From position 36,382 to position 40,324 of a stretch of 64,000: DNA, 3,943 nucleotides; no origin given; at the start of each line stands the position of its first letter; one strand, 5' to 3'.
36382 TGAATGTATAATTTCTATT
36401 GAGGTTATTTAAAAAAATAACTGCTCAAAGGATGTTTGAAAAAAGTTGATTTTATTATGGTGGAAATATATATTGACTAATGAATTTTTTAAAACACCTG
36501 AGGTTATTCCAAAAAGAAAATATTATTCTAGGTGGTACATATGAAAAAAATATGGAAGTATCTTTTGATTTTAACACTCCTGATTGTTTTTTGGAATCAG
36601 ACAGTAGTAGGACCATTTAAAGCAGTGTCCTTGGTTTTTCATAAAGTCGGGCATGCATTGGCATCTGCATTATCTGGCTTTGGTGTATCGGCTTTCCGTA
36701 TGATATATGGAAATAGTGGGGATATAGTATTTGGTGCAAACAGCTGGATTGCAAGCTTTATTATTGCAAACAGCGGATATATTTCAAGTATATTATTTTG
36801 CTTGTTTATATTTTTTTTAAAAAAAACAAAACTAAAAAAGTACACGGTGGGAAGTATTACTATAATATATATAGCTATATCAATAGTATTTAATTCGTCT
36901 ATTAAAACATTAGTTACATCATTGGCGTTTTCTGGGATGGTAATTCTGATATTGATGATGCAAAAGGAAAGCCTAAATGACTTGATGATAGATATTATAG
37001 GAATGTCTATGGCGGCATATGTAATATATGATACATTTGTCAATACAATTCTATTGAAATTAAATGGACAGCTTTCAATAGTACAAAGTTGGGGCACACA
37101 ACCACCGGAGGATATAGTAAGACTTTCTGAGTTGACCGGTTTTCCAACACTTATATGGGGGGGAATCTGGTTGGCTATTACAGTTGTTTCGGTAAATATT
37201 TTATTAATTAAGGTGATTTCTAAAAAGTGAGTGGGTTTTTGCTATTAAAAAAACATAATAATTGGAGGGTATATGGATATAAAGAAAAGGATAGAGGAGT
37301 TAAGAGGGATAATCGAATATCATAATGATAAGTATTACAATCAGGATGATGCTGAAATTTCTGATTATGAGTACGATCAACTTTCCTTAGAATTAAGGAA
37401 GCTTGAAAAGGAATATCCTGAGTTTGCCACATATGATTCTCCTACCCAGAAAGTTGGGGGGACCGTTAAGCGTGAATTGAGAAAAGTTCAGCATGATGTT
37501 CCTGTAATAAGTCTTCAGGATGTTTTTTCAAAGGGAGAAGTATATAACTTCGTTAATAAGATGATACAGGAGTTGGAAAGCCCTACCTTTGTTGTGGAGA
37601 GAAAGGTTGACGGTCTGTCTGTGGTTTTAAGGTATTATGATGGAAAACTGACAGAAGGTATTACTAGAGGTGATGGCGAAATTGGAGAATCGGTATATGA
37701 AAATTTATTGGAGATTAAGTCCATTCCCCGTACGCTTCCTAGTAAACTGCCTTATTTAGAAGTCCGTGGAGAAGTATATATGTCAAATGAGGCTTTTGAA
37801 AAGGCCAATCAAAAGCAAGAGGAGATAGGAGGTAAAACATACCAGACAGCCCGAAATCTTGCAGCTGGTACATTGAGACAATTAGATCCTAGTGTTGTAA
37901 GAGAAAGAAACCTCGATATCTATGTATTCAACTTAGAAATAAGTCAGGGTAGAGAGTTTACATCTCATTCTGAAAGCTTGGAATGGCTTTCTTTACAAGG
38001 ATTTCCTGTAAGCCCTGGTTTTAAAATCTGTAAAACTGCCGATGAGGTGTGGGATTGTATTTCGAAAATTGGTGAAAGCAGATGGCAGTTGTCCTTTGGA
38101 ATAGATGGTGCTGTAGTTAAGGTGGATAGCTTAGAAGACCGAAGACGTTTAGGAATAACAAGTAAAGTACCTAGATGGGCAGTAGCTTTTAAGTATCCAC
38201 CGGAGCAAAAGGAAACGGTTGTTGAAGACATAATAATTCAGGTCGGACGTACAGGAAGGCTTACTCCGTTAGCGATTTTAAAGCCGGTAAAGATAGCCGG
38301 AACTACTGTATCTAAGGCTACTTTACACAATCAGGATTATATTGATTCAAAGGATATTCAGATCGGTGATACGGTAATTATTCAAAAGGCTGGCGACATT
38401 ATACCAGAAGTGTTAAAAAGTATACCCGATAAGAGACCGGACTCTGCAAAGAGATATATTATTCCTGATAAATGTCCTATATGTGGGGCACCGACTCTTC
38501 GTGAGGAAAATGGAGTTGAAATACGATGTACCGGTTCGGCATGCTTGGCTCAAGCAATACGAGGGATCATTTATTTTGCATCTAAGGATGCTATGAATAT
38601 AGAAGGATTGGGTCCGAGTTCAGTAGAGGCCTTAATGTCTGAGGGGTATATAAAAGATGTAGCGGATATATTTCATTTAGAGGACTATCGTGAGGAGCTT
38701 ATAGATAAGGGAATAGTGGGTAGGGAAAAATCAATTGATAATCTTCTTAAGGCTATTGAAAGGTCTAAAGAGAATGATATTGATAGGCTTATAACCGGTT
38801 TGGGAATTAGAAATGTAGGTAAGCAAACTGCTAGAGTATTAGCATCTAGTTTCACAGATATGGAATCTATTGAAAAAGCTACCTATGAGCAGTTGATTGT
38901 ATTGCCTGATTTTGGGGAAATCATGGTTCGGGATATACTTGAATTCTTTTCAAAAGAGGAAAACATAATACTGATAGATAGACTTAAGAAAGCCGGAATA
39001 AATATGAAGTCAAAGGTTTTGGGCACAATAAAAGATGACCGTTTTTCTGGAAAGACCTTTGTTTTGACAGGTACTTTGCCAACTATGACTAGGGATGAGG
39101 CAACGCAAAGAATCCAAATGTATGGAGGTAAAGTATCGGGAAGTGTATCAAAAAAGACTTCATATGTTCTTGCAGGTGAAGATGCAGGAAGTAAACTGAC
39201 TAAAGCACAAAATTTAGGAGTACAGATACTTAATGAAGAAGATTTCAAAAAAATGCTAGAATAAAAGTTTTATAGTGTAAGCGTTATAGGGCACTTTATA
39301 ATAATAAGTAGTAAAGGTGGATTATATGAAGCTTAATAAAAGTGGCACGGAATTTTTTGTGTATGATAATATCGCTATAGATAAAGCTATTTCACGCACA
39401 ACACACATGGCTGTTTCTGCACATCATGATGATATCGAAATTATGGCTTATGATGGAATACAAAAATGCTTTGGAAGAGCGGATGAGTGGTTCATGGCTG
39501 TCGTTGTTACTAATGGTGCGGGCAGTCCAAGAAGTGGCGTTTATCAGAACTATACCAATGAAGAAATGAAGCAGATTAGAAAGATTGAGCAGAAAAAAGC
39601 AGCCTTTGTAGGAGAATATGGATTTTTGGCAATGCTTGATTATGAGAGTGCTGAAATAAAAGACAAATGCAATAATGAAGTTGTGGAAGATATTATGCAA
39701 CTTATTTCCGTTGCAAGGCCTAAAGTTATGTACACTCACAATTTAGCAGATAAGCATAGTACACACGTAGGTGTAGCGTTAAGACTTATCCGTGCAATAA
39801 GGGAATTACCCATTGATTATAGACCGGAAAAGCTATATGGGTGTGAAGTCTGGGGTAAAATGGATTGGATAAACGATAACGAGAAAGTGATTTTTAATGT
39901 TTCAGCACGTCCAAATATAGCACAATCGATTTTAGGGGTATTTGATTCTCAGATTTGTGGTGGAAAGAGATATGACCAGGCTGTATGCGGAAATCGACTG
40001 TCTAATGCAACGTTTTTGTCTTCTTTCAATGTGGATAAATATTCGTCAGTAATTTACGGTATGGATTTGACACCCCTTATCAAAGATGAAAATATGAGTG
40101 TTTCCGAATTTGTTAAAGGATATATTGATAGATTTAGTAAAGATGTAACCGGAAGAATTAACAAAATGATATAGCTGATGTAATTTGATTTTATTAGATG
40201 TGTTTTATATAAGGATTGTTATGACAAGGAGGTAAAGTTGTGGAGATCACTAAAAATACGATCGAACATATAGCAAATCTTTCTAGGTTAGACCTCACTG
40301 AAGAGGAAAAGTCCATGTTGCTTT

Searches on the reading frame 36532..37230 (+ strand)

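Call 7: search_protein_families(library=pfam, proteins=[window:36532-37230:+], max_evalue=0.01)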
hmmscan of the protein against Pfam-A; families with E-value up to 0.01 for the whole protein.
window:36532-37230:+ (232 aa): 1 family
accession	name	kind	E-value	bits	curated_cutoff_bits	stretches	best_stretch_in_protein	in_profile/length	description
PF13398.12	Peptidase_M50B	-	1e-29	104.2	26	1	11-222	2-199/201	Peptidase M50B-like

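Call 8: search_protein_families(library=ncbifam, proteins=[window:36532-37230:+], max_evalue=0.01)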
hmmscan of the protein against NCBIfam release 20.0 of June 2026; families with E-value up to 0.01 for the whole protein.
window:36532-37230:+ (232 aa): 0 families

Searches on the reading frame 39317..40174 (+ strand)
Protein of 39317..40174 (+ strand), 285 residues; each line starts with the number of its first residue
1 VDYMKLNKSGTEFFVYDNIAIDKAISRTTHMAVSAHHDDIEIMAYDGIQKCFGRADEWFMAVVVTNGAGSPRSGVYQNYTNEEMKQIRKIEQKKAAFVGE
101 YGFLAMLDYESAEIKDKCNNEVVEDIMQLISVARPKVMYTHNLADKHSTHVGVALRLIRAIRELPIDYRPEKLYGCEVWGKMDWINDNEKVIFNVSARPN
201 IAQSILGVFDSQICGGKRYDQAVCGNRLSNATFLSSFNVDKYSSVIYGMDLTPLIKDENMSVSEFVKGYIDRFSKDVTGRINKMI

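Call 7: search_protein_families(library=pfam, proteins=[window:39317-40174:+], max_evalue=0.01)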
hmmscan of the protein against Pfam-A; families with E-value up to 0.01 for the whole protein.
window:39317-40174:+ (285 aa): 1 family
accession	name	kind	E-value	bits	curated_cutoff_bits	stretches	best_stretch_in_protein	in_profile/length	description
PF02585.22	PIG-L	-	8.3e-14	52.6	28.2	1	31-154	1-122/129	GlcNAc-PI de-N-acetylase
